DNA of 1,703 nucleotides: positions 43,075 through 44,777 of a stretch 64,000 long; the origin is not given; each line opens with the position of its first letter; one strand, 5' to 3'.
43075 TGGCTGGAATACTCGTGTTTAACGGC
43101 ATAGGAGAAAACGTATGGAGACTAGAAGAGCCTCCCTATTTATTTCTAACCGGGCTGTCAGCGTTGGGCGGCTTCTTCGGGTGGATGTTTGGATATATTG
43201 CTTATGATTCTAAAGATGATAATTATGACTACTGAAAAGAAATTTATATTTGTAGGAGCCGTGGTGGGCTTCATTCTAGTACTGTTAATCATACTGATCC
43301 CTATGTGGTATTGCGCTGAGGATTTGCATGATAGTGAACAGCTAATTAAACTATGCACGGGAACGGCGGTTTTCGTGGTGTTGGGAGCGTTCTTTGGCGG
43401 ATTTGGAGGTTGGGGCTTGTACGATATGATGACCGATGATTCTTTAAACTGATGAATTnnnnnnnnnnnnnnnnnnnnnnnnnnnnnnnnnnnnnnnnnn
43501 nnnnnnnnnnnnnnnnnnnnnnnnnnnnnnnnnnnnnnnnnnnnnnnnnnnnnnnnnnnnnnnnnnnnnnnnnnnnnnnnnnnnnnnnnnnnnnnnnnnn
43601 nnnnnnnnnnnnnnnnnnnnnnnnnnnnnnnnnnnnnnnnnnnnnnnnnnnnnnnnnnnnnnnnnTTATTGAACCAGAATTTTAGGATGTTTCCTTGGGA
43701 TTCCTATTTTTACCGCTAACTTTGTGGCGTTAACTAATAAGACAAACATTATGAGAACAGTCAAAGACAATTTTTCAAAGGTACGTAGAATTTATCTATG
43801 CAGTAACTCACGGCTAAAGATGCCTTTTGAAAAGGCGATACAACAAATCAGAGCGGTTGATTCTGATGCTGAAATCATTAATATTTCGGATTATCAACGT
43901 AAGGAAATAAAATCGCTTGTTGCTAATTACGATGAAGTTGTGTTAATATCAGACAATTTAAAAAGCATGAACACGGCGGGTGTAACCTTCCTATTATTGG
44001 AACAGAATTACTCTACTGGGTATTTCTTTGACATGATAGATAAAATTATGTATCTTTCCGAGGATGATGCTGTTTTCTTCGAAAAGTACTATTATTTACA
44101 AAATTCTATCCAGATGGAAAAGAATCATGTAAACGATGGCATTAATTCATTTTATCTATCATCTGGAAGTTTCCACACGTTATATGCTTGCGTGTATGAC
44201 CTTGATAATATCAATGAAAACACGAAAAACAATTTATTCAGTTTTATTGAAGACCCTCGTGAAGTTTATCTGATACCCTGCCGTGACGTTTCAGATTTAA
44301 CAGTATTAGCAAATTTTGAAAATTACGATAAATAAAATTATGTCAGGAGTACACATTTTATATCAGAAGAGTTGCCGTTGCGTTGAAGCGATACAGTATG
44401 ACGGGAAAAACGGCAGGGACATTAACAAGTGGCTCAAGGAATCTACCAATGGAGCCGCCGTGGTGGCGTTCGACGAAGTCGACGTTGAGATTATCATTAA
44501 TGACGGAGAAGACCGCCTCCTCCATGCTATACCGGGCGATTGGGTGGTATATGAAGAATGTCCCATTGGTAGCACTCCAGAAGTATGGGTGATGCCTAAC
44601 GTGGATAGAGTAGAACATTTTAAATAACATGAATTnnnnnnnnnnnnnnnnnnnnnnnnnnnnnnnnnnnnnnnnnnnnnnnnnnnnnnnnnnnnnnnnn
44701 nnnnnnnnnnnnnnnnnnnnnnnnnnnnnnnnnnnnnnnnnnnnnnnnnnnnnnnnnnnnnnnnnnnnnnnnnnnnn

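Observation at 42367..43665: Tandem array of six paralogous small membrane proteins with acidic C-tails, immediately downstream of the control region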

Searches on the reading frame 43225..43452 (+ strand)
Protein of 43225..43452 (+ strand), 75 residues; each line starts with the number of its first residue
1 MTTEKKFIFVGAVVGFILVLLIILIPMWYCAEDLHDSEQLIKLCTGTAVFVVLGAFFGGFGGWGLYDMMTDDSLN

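Call 6: search_protein_families(library=phrogs, proteins=[window:43225-43452:+], max_evalue=1)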
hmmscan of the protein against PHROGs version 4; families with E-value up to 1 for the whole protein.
window:43225-43452:+ (75 aa): 5 families
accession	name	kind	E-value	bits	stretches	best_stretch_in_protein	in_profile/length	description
phrog_30781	-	unknown function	0.089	13.9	1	8-46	9-48/70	-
phrog_33152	-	unknown function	0.29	12.2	1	35-60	41-65/71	-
phrog_31234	-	unknown function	0.41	11.6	1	1-29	108-137/157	-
phrog_5864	-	unknown function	0.7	10.8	1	1-28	1-29/46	-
phrog_3751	-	moron, auxiliary metabolic gene and host takeover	0.79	11.2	0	11-30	6-25/92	membrane protein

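Call 7: search_protein_families(library=pfam, proteins=[window:43225-43452:+], max_evalue=1)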
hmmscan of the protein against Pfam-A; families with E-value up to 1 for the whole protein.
window:43225-43452:+ (75 aa): 6 families
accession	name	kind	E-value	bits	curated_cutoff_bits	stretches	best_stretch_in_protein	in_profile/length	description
PF17870.6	Insulin_TMD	-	0.013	15.9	33.4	0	32-59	6-33/47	Insulin receptor trans-membrane segment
PF12911.12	OppC_N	-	0.048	14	23.9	1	11-25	15-29/53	N-terminal TM domain of oligopeptide transport permease C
PF17088.10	YCF90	-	0.053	13.5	27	1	4-72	256-322/332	Uncharacterised protein family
PF12084.13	DUF3561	-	0.06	13.9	25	1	4-28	20-44/107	Protein of unknown function (DUF3561)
PF20237.3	DUF6594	-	0.085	13.2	30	1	9-57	172-218/238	Family of unknown function (DUF6594)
PF09472.15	MtrF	-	0.14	12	22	1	9-28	42-61/62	Tetrahydromethanopterin S-methyltransferase, F subunit (MtrF)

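Call 33: search_protein_representatives(alignment_id=A2)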
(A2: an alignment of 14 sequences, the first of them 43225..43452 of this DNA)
Query: 14 sequences, 77 profile positions. Proteins with E-value up to 0.001 (for the whole library): 6; up to 1e-10: 4; up to 1e-30: 0. The best 6 are listed.
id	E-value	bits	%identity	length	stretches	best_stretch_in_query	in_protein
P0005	3.3e-29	117.3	-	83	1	4-77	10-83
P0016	8.9e-22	93.5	-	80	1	1-76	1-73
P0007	5.1e-18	81.4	-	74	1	8-77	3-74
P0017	2.3e-13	66.5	-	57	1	4-53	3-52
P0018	7.9e-10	55.2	-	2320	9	15-35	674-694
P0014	8.9e-06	42.2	-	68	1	1-77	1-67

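Call 36: search_protein_families(library=padloc, proteins=[window:43225-43452:+], max_evalue=0.1)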
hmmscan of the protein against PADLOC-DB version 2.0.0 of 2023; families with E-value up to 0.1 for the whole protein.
window:43225-43452:+ (75 aa): 0 families

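Call 40: search_solved_structures(query=A2, max_evalue=10)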
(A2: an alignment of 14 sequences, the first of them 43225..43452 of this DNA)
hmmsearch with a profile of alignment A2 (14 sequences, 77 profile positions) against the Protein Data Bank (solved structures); distinct sequences matched with E-value up to 10: 1.
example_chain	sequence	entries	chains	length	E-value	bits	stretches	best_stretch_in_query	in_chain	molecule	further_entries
7nyh_H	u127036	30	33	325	1.8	12.4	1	6-73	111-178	NADH-quinone oxidoreductase subunit H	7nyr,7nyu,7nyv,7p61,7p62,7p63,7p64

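Call 43: search_dna_similar(query=window:43225-43452:+, collection=phages, mode=protein, max_evalue=1, max_rows=10)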
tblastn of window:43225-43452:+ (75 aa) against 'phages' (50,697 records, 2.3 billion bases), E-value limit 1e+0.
No match.

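Call 48: predict_structure(alignment_id=A2)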
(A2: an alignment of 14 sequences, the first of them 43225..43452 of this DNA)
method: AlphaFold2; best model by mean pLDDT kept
length: 75 residues; sequences in the alignment: 14
mean_pLDDT: 70.1   pTM: 0.45
mean pLDDT of the five models: 70.1, 68.0, 67.2, 66.0, 65.5
residues with pLDDT >= 90: 0; 70-90: 39; 50-70: 35; < 50: 1
segments of 3 or more residues with pLDDT < 50: none
pLDDT, mean of each block of 10 residues (from residue 1): 65 76 70 70 77 72 67 56
secondary structure, 60 per line:
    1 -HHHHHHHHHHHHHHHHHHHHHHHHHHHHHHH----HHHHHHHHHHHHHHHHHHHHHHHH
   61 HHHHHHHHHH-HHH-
elements in order: H2-32 H37-70

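Call 53: fold_search(model_id=the predicted structure, library=viral)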
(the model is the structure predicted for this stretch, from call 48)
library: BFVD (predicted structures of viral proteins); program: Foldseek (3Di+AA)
matches with E <= 10: 280; with E <= 0.001: 0
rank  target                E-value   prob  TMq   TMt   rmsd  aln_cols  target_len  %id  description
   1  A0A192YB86            6.8e-01  0.63  0.49  0.57   3.7        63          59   14  Uncharacterized protein [Morganella phage vB_MmoP_MP2]
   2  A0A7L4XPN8            8.8e-01  0.95  0.77  0.71   1.8        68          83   13  (no name in the UniProt tables at hand)
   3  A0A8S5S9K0            1.1e+00  0.91  0.70  0.81   1.7        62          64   11  Uncharacterized protein [Myoviridae sp. ctByu2]
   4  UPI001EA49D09         1.4e+00  0.25  0.40  0.35   6.3        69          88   19  (no name look-up for this kind of identifier)
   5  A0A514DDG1            1.7e+00  0.63  0.71  0.22   3.5        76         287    8  Uncharacterized protein [Microbacterium phage Cinna]
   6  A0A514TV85            1.8e+00  0.69  0.68  0.71   2.5        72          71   10  Uncharacterized protein [Aeromonas phage D3]
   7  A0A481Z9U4            1.8e+00  0.23  0.42  0.31   6.2        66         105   14  Uncharacterized protein [Pithovirus LCPAC304]
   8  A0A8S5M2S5            2.1e+00  0.77  0.74  0.78   1.9        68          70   12  Holin [Siphoviridae sp. ctOkv13]
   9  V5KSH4                2.1e+00  0.60  0.64  0.73   3.2        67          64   16  Hyphothetical protein [Escherichia phage 4MG]
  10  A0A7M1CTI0            2.1e+00  0.57  0.63  0.20   3.4        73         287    7  (no name in the UniProt tables at hand)
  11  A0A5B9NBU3            2.1e+00  0.21  0.40  0.44   6.5        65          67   12  Uncharacterized protein [Serratia phage MyoSmar]
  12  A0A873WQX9            2.1e+00  0.18  0.45  0.36   9.3        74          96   15  (no name in the UniProt tables at hand)
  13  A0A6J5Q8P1            2.3e+00  0.38  0.58  0.54   5.6        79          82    9  Uncharacterized protein [uncultured Caudovirales phage]
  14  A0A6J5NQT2            2.3e+00  0.18  0.44  0.25   8.5        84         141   10  Uncharacterized protein [uncultured Caudovirales phage]
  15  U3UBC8                2.4e+00  0.84  0.72  0.56   1.5        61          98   18  Conserved hypothetical pox protein [Squirrelpox virus]
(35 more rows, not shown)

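Call 69: search_protein_families(library=ncbifam, proteins=[window:43225-43452:+], max_evalue=1)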
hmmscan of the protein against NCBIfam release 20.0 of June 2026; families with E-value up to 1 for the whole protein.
window:43225-43452:+ (75 aa): 3 families
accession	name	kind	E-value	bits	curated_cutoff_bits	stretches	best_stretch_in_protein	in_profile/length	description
NF003977.1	PRK05470.1-1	equivalog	0.0028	17.9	60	1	3-54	50-101/117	fumarate reductase subunit FrdD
TIGR04086.1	TIGR04086_membr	hypoth_equivalog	0.0091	16.1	30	1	3-55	58-109/115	TIGR04086 family membrane protein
NF008001.0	PRK10726.1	equivalog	0.024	14.6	114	1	3-28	20-45/109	DUF3561 family protein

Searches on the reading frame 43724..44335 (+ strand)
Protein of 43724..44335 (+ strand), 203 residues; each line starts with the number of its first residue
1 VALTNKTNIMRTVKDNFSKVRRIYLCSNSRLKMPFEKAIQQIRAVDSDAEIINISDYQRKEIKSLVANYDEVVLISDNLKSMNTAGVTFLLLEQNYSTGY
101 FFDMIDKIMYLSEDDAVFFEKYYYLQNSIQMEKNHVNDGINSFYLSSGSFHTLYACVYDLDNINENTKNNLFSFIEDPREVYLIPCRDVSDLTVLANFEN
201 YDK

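Call 6: search_protein_families(library=phrogs, proteins=[window:43724-44335:+], max_evalue=1)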
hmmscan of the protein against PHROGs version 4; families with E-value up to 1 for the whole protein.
window:43724-44335:+ (203 aa): 2 families
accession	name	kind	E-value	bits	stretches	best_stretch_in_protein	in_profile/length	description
phrog_20164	-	unknown function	0.044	14.8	1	45-106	5-68/72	-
phrog_35036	-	unknown function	0.32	12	0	174-194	33-53/63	-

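Call 7: search_protein_families(library=pfam, proteins=[window:43724-44335:+], max_evalue=1)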
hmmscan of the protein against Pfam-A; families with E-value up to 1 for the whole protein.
window:43724-44335:+ (203 aa): 1 family
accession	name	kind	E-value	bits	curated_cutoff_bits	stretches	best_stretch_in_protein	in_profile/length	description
PF13177.12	DNA_pol3_delta2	-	0.065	13.7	27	1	130-181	80-131/161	DNA polymerase III, delta subunit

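Call 36: search_protein_families(library=padloc, proteins=[window:43751-44335:+], max_evalue=0.1)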
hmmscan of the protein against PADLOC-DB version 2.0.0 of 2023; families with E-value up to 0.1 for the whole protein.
window:43751-44335:+ (194 aa): 1 family
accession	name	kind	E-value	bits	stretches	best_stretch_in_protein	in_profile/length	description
PDLC01582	Cas8b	-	0.0012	16.2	1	66-126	15-74/401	CAS-I-B; effector_LS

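Call 69: search_protein_families(library=ncbifam, proteins=[window:43751-44335:+], max_evalue=1)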
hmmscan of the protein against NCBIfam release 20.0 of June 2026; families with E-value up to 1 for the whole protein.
window:43751-44335:+ (194 aa): 2 families
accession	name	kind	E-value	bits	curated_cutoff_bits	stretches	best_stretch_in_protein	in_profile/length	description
NF003090.0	PRK04017.1-1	equivalog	0.056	13.2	120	1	32-125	33-126/132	hypothetical protein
TIGR03921.1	T7SS_mycosin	equivalog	0.22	10.6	278.75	1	34-55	110-131/353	type VII secretion-associated serine protease mycosin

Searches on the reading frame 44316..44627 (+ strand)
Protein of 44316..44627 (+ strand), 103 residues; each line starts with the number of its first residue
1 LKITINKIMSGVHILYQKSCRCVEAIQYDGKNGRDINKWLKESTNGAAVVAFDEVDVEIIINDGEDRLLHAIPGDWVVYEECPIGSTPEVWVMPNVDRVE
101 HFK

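Call 6: search_protein_families(library=phrogs, proteins=[window:44316-44627:+], max_evalue=1)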
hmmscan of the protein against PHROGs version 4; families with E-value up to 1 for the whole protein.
window:44316-44627:+ (103 aa): 5 families
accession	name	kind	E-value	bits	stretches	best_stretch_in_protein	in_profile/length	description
phrog_1810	-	unknown function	6.2e-06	27.3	1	16-78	10-70/166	-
phrog_6363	-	unknown function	0.00037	22.1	1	16-80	4-79/99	-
phrog_419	-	unknown function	0.00096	19.7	1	23-79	51-102/300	-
phrog_4159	-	other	0.0051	17.1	1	15-79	3-62/270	nucleotide pyrophosphohydrolase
phrog_17429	-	unknown function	0.08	13.8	1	21-70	112-160/188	-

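Call 7: search_protein_families(library=pfam, proteins=[window:44316-44627:+], max_evalue=1)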
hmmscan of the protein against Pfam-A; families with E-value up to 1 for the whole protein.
window:44316-44627:+ (103 aa): 0 families

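Call 36: search_protein_families(library=padloc, proteins=[window:44340-44627:+], max_evalue=0.1)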
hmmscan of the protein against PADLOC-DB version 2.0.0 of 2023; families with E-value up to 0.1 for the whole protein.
window:44340-44627:+ (95 aa): 0 families

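Call 44: find_related_loci(query=window:44340-44627:+, collection=metagenome_contigs, flank=5000)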
Query window:44340-44627:+ (95 aa) in metagenome_contigs; peptide patterns used: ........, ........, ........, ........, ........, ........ (x = any residue, [..] = any of these).
165 stretches matched a pattern; 18 encode a relative of the query (tblastn E <= 1e-3); 18 distinct loci.
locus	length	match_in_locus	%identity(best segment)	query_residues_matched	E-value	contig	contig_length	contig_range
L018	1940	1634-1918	99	1-95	5e-64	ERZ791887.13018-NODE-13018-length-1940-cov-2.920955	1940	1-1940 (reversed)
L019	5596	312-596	99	1-95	2e-62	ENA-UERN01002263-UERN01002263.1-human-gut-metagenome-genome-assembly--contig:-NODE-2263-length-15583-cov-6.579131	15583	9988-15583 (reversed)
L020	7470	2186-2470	97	1-95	2e-61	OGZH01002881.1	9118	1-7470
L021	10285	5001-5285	97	1-95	2e-61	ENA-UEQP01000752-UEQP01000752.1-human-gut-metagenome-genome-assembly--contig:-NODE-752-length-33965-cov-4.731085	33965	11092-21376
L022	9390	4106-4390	96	1-95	5e-61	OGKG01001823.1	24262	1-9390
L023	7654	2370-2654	93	1-95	1e-60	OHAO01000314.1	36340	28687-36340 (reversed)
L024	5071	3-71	87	73-95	6e-11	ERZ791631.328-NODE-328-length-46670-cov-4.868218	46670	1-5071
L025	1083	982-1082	71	1-34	9e-8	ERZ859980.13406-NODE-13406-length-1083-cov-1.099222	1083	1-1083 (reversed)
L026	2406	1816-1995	35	8-70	3e-6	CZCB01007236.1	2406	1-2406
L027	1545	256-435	35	8-70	3e-6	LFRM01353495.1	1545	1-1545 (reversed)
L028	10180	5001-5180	35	8-70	2e-6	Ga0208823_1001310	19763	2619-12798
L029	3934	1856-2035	33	8-70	9e-6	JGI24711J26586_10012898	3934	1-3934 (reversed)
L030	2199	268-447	33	8-70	9e-6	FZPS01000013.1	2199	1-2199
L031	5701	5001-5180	33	8-70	9e-6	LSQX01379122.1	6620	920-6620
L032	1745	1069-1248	33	8-70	1e-5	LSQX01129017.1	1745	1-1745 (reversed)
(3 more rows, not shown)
